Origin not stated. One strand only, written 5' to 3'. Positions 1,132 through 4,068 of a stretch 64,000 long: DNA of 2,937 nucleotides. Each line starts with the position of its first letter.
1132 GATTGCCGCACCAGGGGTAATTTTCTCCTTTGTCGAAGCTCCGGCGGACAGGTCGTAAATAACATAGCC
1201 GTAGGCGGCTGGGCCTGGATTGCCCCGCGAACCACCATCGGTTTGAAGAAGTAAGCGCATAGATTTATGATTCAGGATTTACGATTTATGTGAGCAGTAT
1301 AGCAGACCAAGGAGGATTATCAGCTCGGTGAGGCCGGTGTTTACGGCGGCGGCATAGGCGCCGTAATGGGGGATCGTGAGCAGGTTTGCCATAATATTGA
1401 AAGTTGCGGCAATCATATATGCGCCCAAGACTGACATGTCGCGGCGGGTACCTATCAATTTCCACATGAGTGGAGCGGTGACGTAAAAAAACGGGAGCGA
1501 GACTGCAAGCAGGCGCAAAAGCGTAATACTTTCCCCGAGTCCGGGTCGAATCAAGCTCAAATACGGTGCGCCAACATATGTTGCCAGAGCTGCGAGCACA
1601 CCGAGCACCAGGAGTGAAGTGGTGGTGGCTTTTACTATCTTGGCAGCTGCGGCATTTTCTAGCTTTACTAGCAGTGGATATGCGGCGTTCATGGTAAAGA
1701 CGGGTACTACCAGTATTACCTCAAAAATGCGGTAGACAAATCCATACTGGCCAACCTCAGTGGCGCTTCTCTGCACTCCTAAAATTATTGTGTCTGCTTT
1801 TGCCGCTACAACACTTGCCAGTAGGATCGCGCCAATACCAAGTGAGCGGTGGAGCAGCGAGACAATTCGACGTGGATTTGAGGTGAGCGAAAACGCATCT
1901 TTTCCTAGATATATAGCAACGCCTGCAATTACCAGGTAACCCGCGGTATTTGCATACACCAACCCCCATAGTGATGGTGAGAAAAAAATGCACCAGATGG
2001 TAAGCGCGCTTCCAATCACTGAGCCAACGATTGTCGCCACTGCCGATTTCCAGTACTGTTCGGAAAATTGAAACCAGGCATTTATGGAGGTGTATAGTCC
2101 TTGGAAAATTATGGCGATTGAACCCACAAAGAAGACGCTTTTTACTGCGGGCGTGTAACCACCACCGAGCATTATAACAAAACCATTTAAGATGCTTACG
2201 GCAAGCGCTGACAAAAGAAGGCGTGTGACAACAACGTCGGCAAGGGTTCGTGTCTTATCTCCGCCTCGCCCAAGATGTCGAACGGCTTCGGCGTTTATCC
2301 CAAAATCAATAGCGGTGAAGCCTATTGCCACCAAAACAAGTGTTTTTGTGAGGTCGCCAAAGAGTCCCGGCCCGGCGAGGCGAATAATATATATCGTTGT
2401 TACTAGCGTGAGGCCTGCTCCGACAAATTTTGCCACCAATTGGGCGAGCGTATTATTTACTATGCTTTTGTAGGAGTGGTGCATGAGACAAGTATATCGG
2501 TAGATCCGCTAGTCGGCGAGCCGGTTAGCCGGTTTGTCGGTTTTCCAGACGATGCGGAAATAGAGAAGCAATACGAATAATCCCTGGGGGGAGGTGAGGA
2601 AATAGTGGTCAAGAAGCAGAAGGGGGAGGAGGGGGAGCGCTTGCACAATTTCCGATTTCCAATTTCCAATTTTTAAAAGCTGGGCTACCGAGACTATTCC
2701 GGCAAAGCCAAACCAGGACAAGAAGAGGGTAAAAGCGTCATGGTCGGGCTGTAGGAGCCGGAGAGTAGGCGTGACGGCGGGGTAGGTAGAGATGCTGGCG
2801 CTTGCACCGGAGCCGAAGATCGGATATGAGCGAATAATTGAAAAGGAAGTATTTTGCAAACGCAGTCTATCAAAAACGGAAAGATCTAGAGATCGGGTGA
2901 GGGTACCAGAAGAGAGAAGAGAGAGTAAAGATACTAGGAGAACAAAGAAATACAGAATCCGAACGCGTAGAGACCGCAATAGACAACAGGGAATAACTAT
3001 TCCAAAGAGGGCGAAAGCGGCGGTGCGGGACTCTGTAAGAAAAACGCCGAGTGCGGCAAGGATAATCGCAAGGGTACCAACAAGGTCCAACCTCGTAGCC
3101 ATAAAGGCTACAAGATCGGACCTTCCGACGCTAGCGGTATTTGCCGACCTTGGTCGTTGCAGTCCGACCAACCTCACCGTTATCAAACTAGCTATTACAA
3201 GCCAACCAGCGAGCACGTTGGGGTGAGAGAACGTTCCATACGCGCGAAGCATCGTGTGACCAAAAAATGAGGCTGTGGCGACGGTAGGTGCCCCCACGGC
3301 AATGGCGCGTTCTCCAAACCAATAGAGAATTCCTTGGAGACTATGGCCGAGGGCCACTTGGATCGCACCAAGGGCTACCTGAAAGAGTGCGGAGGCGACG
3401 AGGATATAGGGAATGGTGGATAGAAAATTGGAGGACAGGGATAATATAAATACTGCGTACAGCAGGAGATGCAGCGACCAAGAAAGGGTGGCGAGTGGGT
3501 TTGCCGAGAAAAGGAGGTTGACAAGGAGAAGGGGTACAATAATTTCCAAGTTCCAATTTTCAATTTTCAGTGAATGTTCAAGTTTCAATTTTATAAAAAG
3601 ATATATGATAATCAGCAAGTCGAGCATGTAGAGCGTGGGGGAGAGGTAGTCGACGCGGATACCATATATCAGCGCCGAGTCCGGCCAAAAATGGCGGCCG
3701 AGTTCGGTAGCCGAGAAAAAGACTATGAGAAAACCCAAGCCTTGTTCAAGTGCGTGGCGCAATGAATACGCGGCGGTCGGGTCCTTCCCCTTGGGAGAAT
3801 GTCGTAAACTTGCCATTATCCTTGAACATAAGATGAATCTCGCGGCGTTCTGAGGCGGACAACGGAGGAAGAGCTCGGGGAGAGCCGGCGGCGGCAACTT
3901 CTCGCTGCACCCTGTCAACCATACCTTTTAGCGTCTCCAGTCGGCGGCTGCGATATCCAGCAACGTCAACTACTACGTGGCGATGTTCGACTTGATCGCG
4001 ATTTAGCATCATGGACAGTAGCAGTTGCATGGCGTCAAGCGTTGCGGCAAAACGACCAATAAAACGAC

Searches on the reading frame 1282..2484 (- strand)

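Call 39: search_protein_families(library=pfam, proteins=[window:1282-2484:-], max_evalue=0.00001)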
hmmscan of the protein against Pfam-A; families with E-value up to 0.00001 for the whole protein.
window:1282-2484:- (401 aa): 2 families
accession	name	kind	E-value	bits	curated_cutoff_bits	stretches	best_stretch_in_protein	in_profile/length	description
PF01943.22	Polysacc_synt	-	4.2e-15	56.3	28.2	1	9-275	2-273/274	Polysaccharide biosynthesis protein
PF13440.11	Polysacc_synt_3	-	1.9e-11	44.2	23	1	35-257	4-224/293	Polysaccharide biosynthesis protein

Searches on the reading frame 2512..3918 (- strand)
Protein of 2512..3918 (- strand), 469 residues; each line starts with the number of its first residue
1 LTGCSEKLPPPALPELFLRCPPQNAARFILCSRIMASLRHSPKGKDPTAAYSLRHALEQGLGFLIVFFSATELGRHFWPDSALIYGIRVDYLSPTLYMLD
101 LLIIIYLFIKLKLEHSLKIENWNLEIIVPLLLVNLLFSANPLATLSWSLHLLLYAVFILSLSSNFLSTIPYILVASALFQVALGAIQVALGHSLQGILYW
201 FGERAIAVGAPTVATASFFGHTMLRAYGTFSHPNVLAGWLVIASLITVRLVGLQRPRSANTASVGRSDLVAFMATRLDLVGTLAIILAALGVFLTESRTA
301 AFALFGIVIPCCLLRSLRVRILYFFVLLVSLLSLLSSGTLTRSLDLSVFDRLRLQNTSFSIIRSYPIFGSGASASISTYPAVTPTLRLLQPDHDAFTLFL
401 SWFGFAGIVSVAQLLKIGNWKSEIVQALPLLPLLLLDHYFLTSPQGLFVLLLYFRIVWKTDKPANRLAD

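Call 39: search_protein_families(library=pfam, proteins=[window:2512-3918:-], max_evalue=0.00001)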
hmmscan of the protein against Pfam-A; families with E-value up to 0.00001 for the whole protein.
window:2512-3918:- (469 aa): 1 family
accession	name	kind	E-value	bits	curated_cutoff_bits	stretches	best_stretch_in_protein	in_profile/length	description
PF04932.20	Wzy_C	-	4.1e-09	36.8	31.7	1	283-409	1-143/149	O-Antigen ligase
